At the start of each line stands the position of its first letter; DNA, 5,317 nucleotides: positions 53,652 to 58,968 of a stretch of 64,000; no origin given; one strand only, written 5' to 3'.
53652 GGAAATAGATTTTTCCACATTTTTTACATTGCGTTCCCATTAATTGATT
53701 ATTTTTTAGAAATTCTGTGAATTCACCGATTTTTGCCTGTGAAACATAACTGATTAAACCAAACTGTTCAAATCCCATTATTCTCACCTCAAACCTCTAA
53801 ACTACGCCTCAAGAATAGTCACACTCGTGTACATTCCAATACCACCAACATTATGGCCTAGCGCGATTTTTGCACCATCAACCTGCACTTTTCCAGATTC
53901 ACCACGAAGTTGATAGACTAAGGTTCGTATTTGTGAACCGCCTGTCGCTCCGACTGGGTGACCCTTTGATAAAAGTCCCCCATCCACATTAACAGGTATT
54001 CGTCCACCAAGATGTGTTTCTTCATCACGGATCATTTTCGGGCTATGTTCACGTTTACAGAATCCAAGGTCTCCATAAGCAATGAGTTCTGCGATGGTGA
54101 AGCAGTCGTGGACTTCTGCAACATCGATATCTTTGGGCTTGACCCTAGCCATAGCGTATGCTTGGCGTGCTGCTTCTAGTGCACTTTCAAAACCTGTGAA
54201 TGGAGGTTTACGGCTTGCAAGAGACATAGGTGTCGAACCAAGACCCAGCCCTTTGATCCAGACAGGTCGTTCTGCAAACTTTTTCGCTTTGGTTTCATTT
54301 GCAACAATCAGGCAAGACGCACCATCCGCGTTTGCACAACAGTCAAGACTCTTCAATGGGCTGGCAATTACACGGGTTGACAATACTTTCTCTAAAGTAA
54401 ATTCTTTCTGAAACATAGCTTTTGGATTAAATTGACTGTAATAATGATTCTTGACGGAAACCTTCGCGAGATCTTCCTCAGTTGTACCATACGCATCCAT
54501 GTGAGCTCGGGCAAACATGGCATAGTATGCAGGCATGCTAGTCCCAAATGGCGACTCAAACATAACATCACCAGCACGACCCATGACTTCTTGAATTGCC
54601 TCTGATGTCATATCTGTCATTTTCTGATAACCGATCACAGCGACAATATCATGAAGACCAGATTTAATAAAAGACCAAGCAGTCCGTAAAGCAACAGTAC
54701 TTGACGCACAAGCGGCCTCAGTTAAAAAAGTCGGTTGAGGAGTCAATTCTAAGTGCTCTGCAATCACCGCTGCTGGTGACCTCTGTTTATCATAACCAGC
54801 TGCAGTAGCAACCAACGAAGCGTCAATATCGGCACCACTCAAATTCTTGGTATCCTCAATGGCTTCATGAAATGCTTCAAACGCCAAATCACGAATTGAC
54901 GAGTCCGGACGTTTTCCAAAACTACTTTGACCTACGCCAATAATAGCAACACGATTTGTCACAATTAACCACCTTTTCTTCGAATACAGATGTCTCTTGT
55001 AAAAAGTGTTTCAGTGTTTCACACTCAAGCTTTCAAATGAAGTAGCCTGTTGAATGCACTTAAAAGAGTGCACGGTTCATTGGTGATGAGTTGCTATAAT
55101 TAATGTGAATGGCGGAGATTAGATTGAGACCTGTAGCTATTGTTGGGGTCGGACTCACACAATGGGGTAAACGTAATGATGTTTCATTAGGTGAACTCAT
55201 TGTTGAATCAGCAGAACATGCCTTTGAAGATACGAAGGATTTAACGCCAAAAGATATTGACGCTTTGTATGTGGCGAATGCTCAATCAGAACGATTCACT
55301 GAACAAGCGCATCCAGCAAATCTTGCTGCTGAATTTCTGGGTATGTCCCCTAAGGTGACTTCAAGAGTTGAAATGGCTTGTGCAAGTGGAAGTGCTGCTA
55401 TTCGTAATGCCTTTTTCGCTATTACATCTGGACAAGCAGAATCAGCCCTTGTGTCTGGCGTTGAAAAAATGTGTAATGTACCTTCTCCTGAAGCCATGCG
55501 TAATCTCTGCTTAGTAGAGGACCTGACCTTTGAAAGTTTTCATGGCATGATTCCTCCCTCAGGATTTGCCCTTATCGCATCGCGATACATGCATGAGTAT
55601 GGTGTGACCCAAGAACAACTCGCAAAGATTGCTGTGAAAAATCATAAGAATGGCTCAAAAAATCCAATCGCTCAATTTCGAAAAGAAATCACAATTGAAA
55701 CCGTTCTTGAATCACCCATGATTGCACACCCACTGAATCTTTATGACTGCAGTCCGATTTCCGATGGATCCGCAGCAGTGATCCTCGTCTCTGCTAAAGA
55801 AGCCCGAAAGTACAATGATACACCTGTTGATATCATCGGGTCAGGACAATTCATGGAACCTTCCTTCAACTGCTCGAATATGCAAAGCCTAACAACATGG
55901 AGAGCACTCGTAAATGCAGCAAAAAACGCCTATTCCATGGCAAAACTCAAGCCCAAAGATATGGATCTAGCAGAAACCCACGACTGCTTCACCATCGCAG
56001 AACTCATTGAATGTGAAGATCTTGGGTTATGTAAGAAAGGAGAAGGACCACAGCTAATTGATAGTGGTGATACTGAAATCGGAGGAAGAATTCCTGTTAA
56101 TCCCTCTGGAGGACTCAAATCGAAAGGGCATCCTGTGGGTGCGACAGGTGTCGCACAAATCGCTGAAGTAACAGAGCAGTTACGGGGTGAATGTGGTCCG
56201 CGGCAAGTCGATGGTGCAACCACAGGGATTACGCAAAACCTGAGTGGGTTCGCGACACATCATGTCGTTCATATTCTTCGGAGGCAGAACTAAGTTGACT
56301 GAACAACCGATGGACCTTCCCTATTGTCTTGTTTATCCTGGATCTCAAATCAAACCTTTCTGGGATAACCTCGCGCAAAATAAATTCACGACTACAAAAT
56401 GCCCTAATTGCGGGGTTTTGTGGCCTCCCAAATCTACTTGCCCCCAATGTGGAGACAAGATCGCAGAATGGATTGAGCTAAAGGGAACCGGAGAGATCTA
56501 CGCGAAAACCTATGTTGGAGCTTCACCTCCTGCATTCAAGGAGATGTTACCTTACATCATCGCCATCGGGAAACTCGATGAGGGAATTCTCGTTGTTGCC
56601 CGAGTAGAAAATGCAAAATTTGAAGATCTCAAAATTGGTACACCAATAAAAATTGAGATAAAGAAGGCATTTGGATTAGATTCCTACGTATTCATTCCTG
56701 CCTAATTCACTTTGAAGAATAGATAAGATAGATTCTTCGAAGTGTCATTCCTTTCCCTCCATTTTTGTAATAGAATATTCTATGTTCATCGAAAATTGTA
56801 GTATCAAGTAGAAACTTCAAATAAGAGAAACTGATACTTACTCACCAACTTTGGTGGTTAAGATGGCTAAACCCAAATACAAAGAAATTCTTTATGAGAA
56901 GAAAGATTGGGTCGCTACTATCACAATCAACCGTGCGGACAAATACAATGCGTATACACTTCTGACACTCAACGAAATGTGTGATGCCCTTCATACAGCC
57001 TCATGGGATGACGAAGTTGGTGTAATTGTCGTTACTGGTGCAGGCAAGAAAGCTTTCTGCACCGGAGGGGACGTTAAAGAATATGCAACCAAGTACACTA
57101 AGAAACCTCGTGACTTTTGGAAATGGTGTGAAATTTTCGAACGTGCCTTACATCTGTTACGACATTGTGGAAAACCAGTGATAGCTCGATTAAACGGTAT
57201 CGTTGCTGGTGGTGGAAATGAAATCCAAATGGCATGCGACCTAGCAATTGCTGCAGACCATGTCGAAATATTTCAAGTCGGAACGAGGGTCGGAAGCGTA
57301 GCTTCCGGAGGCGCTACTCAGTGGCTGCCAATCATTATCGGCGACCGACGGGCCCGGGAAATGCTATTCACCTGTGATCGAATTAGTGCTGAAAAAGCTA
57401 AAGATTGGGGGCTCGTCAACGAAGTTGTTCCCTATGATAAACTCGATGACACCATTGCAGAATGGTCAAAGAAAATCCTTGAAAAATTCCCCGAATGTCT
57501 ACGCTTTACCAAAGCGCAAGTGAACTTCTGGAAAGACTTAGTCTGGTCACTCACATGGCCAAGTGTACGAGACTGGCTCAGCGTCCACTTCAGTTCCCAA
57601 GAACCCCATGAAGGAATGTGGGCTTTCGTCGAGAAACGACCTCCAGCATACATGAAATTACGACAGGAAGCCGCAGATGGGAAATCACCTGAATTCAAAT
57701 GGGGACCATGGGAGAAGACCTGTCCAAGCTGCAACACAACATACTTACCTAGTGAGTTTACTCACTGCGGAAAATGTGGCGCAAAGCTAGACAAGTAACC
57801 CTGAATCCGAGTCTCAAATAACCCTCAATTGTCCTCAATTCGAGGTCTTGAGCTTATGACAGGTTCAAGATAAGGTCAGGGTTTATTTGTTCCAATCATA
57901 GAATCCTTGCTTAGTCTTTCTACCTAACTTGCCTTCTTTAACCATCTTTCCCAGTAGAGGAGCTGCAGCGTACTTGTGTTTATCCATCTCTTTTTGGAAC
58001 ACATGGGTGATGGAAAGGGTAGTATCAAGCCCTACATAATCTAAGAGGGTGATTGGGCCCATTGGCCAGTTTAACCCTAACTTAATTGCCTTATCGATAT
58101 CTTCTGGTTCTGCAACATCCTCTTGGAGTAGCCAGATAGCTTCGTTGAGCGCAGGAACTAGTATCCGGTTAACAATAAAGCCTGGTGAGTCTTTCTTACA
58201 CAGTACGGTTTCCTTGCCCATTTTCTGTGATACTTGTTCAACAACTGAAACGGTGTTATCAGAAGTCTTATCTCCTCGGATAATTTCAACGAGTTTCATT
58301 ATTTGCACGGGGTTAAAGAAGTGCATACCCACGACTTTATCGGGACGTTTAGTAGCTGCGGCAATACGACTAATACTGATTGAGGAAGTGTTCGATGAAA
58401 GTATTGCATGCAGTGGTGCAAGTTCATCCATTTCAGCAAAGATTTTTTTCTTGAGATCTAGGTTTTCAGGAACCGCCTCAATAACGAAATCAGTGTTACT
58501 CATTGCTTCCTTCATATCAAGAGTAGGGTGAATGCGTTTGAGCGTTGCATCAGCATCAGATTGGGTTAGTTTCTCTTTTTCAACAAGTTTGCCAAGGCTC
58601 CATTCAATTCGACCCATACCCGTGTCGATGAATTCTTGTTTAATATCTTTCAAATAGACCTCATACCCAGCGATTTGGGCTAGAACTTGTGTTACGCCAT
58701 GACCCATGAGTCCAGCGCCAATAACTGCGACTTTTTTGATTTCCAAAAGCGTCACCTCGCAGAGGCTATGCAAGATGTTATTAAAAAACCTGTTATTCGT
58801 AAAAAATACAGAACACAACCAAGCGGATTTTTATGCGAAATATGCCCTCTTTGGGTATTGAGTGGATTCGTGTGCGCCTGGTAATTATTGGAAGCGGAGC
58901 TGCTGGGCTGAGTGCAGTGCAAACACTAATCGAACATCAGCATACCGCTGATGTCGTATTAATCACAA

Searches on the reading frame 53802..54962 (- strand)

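Call 8: search_protein_families(library=ncbifam, proteins=[window:53802-54962:-], max_evalue=0.00001)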
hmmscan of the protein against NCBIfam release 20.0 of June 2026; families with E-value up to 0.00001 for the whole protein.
window:53802-54962:- (386 aa): 45 families (the best 25 are shown)
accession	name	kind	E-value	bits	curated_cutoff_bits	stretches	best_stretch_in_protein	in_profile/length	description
NF004720.0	PRK06064.1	subfamily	9.2e-136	452.6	420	1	3-385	2-386/389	thiolase domain-containing protein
NF009228.0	PRK12578.1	subfamily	2.4e-119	398.4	485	1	1-385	1-386/387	thiolase domain-containing protein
NF053570.1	AcCoTHIOL_METTL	equivalog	1.2e-106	356.8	600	1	4-384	3-381/385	acetyl-CoA acetyltransferase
NF004810.0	PRK06157.1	equivalog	1e-85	288.4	403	1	2-383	6-394/400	acetyl-CoA acetyltransferase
NF004982.0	PRK06365.1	equivalog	1.3e-79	268.2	695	1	3-386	16-428/430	thiolase domain-containing protein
NF005704.0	PRK07516.1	subfamily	1.4e-79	267.9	412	1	3-386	2-387/389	thiolase domain-containing protein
NF006102.0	PRK08256.1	subfamily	2.2e-78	264.1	436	1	1-385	1-391/394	lipid-transfer protein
NF004811.0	PRK06158.1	subfamily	6.5e-66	222.9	421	1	4-377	9-371/384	acetyl-CoA acetyltransferase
NF004715.0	PRK06059.1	equivalog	4.3e-65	220.2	424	1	2-382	3-396/399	lipid-transfer protein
NF006010.0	PRK08142.1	subfamily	1e-60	205.5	462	1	4-375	6-373/388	thiolase domain-containing protein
NF006180.0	PRK08313.1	subfamily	2.9e-59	200.9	514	1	2-384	3-382/389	thiolase domain-containing protein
NF053628.1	BnzsclthlBbsBGT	equivalog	1.7e-58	198.3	750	1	3-374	5-370/389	benzoylsuccinyl-CoA thiolase subunit BbsB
NF005892.0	PRK07855.1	subfamily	4.6e-55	187.1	469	1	2-384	5-387/390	lipid-transfer protein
NF004722.0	PRK06066.1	equivalog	6.5e-54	183.4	516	1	2-381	3-379/385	thiolase domain-containing protein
NF004721.0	PRK06065.1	equivalog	3.4e-52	177.6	455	1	2-362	9-368/393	thiolase domain-containing protein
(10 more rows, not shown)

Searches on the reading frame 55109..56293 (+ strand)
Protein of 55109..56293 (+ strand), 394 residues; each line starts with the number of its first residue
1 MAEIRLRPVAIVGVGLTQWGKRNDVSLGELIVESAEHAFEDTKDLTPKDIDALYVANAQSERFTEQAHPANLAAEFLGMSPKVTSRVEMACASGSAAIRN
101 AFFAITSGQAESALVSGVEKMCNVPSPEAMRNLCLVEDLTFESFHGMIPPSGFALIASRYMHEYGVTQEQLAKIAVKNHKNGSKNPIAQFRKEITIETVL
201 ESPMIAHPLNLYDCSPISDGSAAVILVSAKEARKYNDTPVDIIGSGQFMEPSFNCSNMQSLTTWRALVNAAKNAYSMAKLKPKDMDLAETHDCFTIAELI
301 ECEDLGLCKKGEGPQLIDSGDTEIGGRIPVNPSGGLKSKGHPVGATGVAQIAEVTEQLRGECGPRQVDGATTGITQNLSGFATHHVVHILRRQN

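Call 8: search_protein_families(library=ncbifam, proteins=[window:55109-56293:+], max_evalue=0.00001)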
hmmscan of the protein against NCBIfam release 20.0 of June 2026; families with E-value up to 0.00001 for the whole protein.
window:55109-56293:+ (394 aa): 47 families (the best 25 are shown)
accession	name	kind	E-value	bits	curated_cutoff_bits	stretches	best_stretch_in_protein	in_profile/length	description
NF004720.0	PRK06064.1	subfamily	2.3e-146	487.5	420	1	7-393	2-388/389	thiolase domain-containing protein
NF053570.1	AcCoTHIOL_METTL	equivalog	4.8e-128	427.3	600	1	6-392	1-383/385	acetyl-CoA acetyltransferase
NF009228.0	PRK12578.1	subfamily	1.1e-100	337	485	1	7-392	3-387/387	thiolase domain-containing protein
NF004810.0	PRK06157.1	equivalog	1e-98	331.2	403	1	7-389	7-392/400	acetyl-CoA acetyltransferase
NF005704.0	PRK07516.1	subfamily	3.4e-94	316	412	1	9-392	4-387/389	thiolase domain-containing protein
NF006102.0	PRK08256.1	subfamily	1.1e-81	274.9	436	1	8-393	4-393/394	lipid-transfer protein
NF004811.0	PRK06158.1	subfamily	6.7e-76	255.7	421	1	9-390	10-378/384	acetyl-CoA acetyltransferase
NF004715.0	PRK06059.1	equivalog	1e-74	251.9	424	1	7-383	4-391/399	lipid-transfer protein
NF004982.0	PRK06365.1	equivalog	1.4e-73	248.4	695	2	5-246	14-256/430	thiolase domain-containing protein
NF004936.0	PRK06289.1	equivalog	5.8e-72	242.7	375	1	21-391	20-402/405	acetyl-CoA acetyltransferase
NF053628.1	BnzsclthlBbsBGT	equivalog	5.2e-64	216.5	750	1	7-370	5-359/389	benzoylsuccinyl-CoA thiolase subunit BbsB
NF004721.0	PRK06065.1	equivalog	1e-63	215.6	455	1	8-384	11-385/393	thiolase domain-containing protein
NF006180.0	PRK08313.1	subfamily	3.3e-60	204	514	1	7-390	4-382/389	thiolase domain-containing protein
NF006010.0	PRK08142.1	subfamily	2.2e-59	201.2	462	1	20-380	18-372/388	thiolase domain-containing protein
NF005892.0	PRK07855.1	subfamily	2.4e-57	194.6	469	1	9-372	8-371/390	lipid-transfer protein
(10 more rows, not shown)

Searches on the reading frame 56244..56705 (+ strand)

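Call 41: search_protein_families(library=pfam, proteins=[window:56244-56705:+], max_evalue=0.000001)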
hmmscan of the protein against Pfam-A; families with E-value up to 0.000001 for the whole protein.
window:56244-56705:+ (153 aa): 2 families
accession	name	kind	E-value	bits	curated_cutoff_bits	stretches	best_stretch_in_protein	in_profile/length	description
PF01796.24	OB_ChsH2_C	-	3.6e-13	49.7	27.1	1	76-139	1-64/65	ChsH2, C-terminal OB-fold domain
PF12172.15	zf-ChsH2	-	1.4e-08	34.8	23.2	1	40-71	1-33/37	ChsH2, rubredoxin-like zinc ribbon domain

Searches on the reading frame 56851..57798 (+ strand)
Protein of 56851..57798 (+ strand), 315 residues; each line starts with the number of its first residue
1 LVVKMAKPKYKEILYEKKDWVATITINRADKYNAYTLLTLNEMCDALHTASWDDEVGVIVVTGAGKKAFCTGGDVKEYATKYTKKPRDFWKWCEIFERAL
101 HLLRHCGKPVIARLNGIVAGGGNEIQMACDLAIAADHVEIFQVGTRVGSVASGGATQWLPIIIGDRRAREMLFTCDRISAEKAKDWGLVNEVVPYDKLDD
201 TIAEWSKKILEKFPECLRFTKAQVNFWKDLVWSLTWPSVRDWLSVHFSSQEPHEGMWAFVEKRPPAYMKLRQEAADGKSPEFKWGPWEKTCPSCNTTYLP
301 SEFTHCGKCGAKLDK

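Call 8: search_protein_families(library=ncbifam, proteins=[window:56851-57798:+], max_evalue=0.00001)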
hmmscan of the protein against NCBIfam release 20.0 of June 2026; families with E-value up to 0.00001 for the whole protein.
window:56851-57798:+ (315 aa): 71 families (the best 25 are shown)
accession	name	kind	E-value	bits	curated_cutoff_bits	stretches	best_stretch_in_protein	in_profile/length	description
NF005637.0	PRK07396.1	equivalog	3e-61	207.2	380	1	8-271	10-270/273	1,4-dihydroxy-2-naphthoyl-CoA synthase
TIGR03210.1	badI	equivalog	1.1e-59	201.9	467.6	1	10-269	1-255/256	2-ketocyclohexanecarboxyl-CoA hydrolase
TIGR01929.1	menB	equivalog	3.4e-56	190.7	342.7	1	10-269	1-258/259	1,4-dihydroxy-2-naphthoyl-CoA synthase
TIGR03200.1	dearomat_oah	equivalog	3.4e-51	174.4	464.45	1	22-198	39-215/360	6-oxocyclohex-1-ene-1-carbonyl-CoA hydratase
NF004475.0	PRK05809.1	subfamily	6.5e-48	163.5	394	1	10-267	3-257/260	short-chain-enoyl-CoA hydratase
NF042430.2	EnCoAhydt_DpgD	equivalog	7.3e-46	156.7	400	1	15-267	1-255/258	enoyl-CoA-hydratase DpgD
NF005802.0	PRK07657.1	equivalog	5.3e-45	154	363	1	17-267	10-257/260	enoyl-CoA hydratase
NF004840.0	PRK06190.1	equivalog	2.2e-44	152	253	1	12-225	5-214/260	enoyl-CoA hydratase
NF051848.1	EnCoAHydtEchA19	equivalog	1.6e-43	149.2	400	1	13-268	2-256/258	enoyl-CoA hydratase EchA19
NF004796.0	PRK06144.1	subfamily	1.7e-42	145.7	272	1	8-267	5-259/262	enoyl-CoA hydratase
NF006008.0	PRK08139.1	equivalog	3.6e-42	144.7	313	1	8-268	8-264/266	enoyl-CoA hydratase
NF004857.0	PRK06210.1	equivalog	4.3e-42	144.4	341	1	9-268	6-273/275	enoyl-CoA hydratase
NF006566.0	PRK09076.1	subfamily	1.6e-41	142.6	286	1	10-267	4-257/260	enoyl-CoA hydratase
NF004781.0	PRK06127.1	subfamily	2.5e-41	142.1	291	1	10-267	10-266/269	enoyl-CoA hydratase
NF006107.0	PRK08258.1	equivalog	5.3e-41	140.7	330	1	4-222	10-229/277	enoyl-CoA hydratase family protein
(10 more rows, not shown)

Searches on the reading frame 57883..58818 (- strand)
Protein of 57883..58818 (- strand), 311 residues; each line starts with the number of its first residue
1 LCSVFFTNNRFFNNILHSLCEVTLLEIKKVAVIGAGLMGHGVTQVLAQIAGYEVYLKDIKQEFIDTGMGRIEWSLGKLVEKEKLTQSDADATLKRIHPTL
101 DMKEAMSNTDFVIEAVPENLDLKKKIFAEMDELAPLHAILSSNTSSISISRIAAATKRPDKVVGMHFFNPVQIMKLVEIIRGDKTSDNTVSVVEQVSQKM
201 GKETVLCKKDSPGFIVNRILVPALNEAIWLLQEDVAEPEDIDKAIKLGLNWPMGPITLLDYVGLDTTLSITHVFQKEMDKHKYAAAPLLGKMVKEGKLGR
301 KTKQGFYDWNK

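Call 41: search_protein_families(library=pfam, proteins=[window:57883-58818:-], max_evalue=0.000001)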
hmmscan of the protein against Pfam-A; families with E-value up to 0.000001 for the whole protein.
window:57883-58818:- (311 aa): 2 families
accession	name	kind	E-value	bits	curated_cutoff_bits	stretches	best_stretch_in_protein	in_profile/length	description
PF02737.24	3HCDH_N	-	4.4e-67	225.9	22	1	29-210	1-179/180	3-hydroxyacyl-CoA dehydrogenase, NAD binding domain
PF00725.27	3HCDH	-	1.1e-35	122.5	22.1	1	213-309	1-97/97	3-hydroxyacyl-CoA dehydrogenase, C-terminal domain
